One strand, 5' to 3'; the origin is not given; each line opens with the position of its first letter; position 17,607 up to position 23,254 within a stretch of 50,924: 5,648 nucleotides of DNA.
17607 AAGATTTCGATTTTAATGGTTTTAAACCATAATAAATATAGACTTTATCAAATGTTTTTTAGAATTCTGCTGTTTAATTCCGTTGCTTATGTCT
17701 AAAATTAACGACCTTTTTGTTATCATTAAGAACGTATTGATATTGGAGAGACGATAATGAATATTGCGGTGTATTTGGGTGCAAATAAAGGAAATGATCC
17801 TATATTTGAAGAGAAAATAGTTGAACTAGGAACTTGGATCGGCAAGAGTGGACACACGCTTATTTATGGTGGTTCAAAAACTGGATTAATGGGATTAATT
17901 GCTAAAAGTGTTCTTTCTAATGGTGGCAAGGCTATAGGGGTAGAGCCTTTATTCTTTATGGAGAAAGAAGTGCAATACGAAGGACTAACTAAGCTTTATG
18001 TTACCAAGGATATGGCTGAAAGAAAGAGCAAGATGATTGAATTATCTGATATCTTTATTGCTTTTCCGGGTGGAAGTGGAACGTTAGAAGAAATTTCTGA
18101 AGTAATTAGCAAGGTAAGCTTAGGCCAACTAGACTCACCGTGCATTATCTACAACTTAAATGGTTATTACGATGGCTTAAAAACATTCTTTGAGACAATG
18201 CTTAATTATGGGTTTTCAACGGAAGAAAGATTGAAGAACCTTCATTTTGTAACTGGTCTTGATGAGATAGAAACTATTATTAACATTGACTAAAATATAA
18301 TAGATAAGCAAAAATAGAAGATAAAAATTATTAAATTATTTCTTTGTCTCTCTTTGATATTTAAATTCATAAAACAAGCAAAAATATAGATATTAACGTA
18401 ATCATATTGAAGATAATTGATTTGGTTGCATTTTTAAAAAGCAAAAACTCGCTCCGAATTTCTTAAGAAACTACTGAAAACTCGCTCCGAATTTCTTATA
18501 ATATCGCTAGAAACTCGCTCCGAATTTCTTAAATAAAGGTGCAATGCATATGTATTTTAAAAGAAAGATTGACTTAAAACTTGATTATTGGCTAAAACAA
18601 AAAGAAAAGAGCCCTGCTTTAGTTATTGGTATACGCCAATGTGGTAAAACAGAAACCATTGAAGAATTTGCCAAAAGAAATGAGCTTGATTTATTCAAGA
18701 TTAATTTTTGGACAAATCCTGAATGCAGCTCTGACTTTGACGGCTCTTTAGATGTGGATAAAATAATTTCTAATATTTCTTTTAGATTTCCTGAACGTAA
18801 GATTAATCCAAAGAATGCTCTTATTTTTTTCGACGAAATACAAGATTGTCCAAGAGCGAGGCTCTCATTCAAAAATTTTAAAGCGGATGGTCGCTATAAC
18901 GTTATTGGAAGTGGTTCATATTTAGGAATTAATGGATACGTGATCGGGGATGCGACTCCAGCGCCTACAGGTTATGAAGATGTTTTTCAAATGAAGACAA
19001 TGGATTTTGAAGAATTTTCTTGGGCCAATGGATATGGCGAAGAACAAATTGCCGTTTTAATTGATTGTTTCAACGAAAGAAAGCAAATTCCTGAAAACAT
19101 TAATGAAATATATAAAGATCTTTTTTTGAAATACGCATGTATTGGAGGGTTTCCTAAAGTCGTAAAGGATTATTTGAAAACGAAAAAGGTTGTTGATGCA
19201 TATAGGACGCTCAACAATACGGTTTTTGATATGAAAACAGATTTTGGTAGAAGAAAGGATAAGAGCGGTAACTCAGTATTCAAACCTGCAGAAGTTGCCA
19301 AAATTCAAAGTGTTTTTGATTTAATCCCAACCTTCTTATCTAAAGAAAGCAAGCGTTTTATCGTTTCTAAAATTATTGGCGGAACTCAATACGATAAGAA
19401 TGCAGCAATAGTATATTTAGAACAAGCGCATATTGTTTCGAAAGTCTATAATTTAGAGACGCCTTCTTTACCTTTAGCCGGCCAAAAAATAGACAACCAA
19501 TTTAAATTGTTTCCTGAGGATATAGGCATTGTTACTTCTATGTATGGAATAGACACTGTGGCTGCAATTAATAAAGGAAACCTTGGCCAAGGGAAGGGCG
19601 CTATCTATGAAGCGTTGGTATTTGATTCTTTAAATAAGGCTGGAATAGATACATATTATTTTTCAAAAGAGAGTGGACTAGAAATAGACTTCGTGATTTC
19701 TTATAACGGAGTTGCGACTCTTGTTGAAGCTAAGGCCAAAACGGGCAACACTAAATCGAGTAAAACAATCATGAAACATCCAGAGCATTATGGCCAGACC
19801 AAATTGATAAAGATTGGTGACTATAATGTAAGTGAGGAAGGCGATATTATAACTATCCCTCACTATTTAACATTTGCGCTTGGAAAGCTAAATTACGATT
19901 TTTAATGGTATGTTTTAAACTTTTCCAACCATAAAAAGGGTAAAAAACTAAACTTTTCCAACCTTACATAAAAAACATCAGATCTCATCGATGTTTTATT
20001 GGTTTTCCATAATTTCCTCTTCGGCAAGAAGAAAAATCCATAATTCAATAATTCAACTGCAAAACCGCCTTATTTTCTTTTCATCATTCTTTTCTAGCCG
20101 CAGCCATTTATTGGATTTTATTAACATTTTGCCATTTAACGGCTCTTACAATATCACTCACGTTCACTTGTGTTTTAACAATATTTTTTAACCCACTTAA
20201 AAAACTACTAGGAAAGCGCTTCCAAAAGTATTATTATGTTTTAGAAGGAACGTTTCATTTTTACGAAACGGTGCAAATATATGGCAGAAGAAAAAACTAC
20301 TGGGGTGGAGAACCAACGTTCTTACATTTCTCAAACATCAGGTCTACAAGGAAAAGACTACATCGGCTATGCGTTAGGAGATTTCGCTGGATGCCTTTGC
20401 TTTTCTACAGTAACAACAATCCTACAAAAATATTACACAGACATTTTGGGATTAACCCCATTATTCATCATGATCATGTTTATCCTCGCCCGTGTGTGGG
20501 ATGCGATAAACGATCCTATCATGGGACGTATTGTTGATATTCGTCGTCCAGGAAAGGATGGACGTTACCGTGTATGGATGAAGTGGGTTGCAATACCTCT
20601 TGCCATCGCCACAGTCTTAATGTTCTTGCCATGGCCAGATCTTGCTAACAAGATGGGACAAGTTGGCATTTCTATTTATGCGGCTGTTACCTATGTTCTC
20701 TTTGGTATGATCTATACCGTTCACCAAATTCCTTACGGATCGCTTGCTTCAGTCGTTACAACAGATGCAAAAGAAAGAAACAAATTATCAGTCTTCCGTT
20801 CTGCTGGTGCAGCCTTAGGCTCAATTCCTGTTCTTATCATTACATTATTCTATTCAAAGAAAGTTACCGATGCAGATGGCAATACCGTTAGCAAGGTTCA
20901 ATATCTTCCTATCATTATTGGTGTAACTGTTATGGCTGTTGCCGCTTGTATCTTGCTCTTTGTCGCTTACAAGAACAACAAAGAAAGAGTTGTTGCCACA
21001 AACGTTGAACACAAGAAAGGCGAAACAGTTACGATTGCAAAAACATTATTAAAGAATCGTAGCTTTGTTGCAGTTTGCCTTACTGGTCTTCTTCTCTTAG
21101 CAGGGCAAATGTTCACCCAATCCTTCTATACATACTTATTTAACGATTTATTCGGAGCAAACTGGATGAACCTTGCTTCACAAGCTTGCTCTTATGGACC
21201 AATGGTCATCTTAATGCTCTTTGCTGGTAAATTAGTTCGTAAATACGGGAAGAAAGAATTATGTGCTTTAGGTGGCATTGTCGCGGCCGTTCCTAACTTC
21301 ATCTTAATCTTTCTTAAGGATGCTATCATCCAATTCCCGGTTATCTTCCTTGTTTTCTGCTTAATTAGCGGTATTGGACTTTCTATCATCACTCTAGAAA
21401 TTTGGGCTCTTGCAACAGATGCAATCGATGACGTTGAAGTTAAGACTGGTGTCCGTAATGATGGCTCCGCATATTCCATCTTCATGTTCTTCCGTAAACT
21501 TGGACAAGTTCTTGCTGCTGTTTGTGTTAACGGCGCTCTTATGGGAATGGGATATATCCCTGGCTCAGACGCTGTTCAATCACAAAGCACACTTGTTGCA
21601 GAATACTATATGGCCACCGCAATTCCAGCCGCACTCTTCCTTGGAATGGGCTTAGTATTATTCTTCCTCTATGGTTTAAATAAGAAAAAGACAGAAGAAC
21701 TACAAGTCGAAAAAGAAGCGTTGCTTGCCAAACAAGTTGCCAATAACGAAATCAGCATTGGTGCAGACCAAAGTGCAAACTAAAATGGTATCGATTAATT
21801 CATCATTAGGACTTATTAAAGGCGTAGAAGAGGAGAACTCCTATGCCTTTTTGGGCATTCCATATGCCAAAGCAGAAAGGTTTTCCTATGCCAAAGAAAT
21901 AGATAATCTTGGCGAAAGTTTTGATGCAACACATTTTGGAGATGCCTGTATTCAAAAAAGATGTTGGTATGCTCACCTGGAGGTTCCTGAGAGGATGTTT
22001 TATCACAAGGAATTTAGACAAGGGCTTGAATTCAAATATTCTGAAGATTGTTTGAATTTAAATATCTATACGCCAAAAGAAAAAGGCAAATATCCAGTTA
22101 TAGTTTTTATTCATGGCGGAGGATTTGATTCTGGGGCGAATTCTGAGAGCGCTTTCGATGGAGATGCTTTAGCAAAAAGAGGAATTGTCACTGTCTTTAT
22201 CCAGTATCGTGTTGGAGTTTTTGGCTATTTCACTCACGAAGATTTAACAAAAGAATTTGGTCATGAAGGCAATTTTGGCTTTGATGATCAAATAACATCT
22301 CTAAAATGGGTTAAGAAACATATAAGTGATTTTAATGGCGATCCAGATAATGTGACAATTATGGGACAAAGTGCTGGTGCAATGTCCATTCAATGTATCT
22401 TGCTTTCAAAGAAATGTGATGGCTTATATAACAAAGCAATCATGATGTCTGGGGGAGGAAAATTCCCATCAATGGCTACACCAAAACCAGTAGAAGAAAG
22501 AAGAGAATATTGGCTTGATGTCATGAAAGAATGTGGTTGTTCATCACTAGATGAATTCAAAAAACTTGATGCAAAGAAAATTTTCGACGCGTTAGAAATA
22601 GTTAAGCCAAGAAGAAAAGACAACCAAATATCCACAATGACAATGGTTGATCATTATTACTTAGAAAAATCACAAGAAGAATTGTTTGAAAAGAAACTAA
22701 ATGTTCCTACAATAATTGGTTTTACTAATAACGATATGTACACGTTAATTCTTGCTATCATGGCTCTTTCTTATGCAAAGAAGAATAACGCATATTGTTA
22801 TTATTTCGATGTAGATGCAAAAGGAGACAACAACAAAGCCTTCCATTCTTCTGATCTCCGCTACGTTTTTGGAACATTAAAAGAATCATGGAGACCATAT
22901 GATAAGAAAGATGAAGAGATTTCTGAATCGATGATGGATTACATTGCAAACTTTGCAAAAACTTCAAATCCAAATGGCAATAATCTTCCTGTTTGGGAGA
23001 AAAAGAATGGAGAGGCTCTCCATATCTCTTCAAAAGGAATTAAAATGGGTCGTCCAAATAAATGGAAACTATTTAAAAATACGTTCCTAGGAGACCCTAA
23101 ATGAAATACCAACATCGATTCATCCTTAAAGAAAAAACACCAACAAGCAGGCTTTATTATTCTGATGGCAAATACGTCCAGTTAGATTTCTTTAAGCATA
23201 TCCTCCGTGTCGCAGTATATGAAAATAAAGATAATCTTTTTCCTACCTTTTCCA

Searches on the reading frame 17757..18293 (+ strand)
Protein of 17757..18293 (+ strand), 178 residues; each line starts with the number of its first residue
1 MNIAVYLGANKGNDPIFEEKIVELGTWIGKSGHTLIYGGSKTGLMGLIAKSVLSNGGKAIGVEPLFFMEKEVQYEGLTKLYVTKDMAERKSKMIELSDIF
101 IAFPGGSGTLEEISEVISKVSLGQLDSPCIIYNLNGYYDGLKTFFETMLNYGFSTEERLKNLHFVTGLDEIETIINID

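Call 8: search_protein_families(library=pfam, proteins=[window:17757-18293:+])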
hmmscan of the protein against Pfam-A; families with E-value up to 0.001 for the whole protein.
window:17757-18293:+ (178 aa): 2 families
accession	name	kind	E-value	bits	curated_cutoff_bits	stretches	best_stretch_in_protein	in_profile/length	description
PF03641.19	Lysine_decarbox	-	1.5e-33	116.2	27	1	45-170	1-126/131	Possible lysine decarboxylase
PF18306.6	LDcluster4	-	1.7e-14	54.2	26.3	1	7-115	7-112/151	SLOG cluster4 family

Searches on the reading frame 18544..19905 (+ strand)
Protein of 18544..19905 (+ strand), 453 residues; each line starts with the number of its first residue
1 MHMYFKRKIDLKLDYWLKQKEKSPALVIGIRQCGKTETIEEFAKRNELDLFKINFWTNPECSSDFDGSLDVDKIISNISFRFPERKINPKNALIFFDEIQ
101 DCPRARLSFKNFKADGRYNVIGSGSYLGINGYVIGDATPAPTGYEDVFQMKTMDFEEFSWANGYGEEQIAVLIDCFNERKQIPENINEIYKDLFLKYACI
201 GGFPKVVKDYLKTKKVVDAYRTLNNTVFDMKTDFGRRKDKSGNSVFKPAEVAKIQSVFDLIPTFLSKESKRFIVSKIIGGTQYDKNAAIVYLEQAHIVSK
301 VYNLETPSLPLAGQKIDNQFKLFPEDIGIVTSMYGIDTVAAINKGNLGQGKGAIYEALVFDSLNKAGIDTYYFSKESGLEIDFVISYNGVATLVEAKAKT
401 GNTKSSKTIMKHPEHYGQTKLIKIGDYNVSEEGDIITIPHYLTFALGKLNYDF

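Call 8: search_protein_families(library=pfam, proteins=[window:18544-19905:+])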
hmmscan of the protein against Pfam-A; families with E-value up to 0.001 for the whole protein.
window:18544-19905:+ (453 aa): 2 families
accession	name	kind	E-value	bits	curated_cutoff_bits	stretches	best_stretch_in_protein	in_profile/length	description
PF13635.12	DUF4143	-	7.1e-21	75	28.1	1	249-398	11-159/160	Domain of unknown function (DUF4143)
PF13173.12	AAA_14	-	4.6e-15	56.2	27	1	23-158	3-128/129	AAA domain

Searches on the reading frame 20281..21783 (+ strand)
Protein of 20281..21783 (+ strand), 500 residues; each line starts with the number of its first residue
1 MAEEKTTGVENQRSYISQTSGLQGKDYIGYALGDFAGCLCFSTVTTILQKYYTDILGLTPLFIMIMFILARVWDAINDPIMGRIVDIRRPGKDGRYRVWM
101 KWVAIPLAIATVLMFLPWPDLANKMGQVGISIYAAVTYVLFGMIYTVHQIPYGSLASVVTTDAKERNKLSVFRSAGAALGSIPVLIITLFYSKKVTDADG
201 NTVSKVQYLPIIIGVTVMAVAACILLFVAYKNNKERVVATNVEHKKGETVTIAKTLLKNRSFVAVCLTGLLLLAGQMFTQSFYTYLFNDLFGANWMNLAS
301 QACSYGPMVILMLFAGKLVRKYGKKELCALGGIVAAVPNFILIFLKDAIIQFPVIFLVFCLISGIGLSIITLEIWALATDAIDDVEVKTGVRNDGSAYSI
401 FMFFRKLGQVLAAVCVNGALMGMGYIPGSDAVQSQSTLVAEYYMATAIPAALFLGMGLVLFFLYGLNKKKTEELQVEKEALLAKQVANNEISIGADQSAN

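Call 8: search_protein_families(library=pfam, proteins=[window:20281-21783:+])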
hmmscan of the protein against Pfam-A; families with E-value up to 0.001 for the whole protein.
window:20281-21783:+ (500 aa): 2 families
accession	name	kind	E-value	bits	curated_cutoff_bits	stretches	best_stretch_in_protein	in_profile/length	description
PF13347.12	MFS_2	-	9e-71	239.1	27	1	29-467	1-426/427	MFS/sugar transport protein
PF07690.21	MFS_1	-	1.9e-19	70.2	33.4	1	35-412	6-346/347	Major Facilitator Superfamily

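Call 53: search_protein_families(library=ncbifam, proteins=[window:20281-21783:+], max_evalue=0.00001)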
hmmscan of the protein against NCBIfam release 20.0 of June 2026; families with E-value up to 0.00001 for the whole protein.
window:20281-21783:+ (500 aa): 5 families
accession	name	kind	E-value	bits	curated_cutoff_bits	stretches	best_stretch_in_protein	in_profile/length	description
TIGR00792.1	gph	subfamily_domain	4.6e-80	269.4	231.35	1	28-477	2-433/437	glycoside-pentoside-hexuronide (GPH):cation symporter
NF007237.0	PRK09669.1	subfamily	3.6e-60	203.9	610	1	19-480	3-444/461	putative symporter YagG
NF007353.0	PRK09848.1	equivalog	4.8e-60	203.6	528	1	23-480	6-443/457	glucuronide transporter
NF007749.0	PRK10429.1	equivalog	4.7e-50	170.7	456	1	26-491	7-463/473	melibiose:sodium transporter MelB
NF008526.0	PRK11462.1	equivalog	1.7e-35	122.7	836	1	22-471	6-435/460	glycoside-pentoside-hexuronide family transporter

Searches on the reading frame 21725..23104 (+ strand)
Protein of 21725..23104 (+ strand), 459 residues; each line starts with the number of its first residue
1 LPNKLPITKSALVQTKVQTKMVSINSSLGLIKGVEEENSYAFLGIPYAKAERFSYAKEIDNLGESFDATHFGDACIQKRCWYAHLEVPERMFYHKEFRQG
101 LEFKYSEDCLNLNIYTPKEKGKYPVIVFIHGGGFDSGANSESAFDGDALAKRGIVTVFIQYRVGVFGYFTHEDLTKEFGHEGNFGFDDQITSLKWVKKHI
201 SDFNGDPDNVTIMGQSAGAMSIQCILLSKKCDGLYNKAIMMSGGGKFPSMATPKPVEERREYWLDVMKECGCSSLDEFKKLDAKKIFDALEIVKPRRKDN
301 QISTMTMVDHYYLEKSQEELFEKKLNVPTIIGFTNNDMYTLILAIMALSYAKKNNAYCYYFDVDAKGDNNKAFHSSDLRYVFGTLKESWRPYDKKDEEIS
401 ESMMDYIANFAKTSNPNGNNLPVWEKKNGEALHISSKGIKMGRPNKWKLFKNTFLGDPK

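Call 8: search_protein_families(library=pfam, proteins=[window:21725-23104:+])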
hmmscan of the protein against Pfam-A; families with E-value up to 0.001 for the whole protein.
window:21725-23104:+ (459 aa): 4 families
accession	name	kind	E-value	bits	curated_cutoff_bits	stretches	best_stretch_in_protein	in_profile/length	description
PF00135.34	COesterase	-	1.5e-92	311.6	27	2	24-345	5-324/515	Carboxylesterase family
PF20434.5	BD-FAE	-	9.8e-13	48.5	26.8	1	112-219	1-100/215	BD-FAE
PF07859.19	Abhydrolase_3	-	8.5e-08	32.6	25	1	186-242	49-107/210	alpha/beta hydrolase fold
PF00326.27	Peptidase_S9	-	0.00041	20.3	22.6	1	149-227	10-83/213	Prolyl oligopeptidase family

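Call 53: search_protein_families(library=ncbifam, proteins=[window:21800-23104:+], max_evalue=0.00001)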
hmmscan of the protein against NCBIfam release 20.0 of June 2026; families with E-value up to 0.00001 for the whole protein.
window:21800-23104:+ (434 aa): 1 family
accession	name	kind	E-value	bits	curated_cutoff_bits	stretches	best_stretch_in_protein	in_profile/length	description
NF058653.1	LipP1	equivalog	1.6e-12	46.9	350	1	82-194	55-155/300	LipP1 family hormone-sensitive lipase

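Call 80: search_solved_structures(query=window:21800-23104:+, max_evalue=1e-30)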
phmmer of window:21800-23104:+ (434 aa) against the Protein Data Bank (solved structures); distinct sequences matched with E-value up to 1e-30: 124 (the best 60 are shown).
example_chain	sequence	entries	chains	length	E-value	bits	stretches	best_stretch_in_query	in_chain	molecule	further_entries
1c7i_A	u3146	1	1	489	1.2e-44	156.3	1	3-315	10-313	PROTEIN (PARA-NITROBENZYL ESTERASE)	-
1k4y_A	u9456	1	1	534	2.3e-44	155.3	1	16-325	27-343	LIVER CARBOXYLESTERASE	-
1qe3_A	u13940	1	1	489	8.8e-44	153.4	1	3-315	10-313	PARA-NITROBENZYL ESTERASE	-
1c7j_A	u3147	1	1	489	9.5e-44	153.3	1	3-316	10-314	PROTEIN (PARA-NITROBENZYL ESTERASE)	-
9grb_D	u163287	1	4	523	4e-42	148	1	78-321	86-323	Carboxylic ester hydrolase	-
6emi_A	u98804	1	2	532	4.9e-42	147.7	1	15-332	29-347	Cholinesterase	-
5fv4_A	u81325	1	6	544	1.3e-41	146.2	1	16-322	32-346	CARBOXYLIC ESTER HYDROLASE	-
8axc_A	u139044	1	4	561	2e-41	145.7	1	15-321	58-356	Acylcarnitine hydrolase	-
9g73_A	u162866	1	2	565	1.2e-40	143.1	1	78-319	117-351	Pyrethroid hydrolase Ces2e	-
9hgz_A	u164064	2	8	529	2.4e-40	142.1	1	15-331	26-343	Carboxylic ester hydrolase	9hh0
3k9b_A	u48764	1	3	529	5.4e-40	140.9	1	16-322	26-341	Liver carboxylesterase 1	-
9kwl_A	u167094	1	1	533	5.5e-40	140.9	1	16-325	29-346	Liver carboxylesterase 1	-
1ya4_A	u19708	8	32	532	5.6e-40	140.9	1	16-322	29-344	CES1 protein | Liver carboxylesterase 1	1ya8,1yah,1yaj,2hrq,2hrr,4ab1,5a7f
2dqy_A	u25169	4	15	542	6e-40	140.8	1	16-322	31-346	Liver carboxylesterase 1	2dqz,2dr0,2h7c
1mx1_A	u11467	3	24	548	6.3e-40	140.7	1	16-322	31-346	liver Carboxylesterase I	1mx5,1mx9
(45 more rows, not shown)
